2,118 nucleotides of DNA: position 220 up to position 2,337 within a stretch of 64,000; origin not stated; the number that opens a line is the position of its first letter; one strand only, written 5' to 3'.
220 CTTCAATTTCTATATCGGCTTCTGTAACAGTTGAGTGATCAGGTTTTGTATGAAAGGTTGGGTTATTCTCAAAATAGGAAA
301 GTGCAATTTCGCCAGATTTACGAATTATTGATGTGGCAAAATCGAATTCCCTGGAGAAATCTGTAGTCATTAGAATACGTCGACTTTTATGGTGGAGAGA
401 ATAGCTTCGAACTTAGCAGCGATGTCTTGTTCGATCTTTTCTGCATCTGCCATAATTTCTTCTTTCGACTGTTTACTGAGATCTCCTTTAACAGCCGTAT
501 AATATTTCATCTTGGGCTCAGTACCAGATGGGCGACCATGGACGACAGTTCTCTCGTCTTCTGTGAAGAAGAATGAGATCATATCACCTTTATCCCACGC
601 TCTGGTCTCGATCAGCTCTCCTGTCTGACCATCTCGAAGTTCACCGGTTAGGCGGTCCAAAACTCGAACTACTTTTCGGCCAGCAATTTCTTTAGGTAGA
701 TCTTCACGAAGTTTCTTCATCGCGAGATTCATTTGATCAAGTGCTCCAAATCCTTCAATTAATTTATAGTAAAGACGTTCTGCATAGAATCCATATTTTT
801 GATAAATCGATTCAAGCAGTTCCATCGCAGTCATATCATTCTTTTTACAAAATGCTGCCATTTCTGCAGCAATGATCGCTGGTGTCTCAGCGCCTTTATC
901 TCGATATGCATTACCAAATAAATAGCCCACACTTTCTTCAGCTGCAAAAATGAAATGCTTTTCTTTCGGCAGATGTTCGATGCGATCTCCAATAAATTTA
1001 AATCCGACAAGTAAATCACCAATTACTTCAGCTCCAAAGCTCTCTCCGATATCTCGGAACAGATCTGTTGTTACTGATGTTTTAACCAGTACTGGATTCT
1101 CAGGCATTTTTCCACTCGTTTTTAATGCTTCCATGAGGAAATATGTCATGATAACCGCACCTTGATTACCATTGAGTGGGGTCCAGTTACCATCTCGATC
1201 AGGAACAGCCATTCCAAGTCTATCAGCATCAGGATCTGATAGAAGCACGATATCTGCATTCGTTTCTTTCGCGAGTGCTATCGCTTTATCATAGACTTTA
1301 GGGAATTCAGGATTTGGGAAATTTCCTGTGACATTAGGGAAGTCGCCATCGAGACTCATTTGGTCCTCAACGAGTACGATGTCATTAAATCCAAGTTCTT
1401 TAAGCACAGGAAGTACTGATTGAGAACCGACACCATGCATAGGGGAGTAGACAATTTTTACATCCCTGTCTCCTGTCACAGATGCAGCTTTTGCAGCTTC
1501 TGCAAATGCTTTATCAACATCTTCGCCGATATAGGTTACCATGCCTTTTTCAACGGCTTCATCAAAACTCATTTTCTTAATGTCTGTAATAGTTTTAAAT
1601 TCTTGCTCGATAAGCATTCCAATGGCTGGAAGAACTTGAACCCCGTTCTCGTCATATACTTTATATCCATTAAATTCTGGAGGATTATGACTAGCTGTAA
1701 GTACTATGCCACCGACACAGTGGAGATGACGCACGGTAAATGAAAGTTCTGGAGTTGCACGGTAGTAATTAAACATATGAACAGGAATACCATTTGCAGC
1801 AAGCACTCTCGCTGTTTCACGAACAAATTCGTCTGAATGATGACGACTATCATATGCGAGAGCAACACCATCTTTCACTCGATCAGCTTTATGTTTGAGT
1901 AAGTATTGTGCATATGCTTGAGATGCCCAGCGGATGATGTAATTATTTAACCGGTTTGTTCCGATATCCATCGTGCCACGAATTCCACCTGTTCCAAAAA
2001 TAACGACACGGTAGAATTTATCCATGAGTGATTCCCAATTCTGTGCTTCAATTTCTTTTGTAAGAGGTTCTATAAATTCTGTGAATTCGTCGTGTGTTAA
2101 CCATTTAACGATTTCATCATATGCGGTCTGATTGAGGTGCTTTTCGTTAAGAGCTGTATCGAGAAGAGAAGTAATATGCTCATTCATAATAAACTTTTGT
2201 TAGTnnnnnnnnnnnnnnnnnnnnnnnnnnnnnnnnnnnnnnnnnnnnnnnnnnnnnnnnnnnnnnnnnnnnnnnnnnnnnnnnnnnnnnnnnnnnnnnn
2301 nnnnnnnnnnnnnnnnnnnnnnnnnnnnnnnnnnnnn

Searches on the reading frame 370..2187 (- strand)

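Call 20: search_protein_families(library=pfam, proteins=[window:370-2187:-], max_evalue=0.1)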
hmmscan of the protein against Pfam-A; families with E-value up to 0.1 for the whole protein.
window:370-2187:- (605 aa): 4 families
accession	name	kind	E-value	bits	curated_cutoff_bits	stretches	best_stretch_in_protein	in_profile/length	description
PF02878.22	PGM_PMM_I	-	3.8e-38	130.7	22.5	1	63-201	3-135/138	Phosphoglucomutase/phosphomannomutase, alpha/beta/alpha domain I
PF02879.22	PGM_PMM_II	-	4.7e-22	78.9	29.3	1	231-331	10-101/103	Phosphoglucomutase/phosphomannomutase, alpha/beta/alpha domain II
PF02880.22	PGM_PMM_III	-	8.1e-11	42.5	20.7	1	348-465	6-115/115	Phosphoglucomutase/phosphomannomutase, alpha/beta/alpha domain III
PF22205.1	Csm6_6H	-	0.03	14.9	27.6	1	445-506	12-76/93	Csm6 6H domain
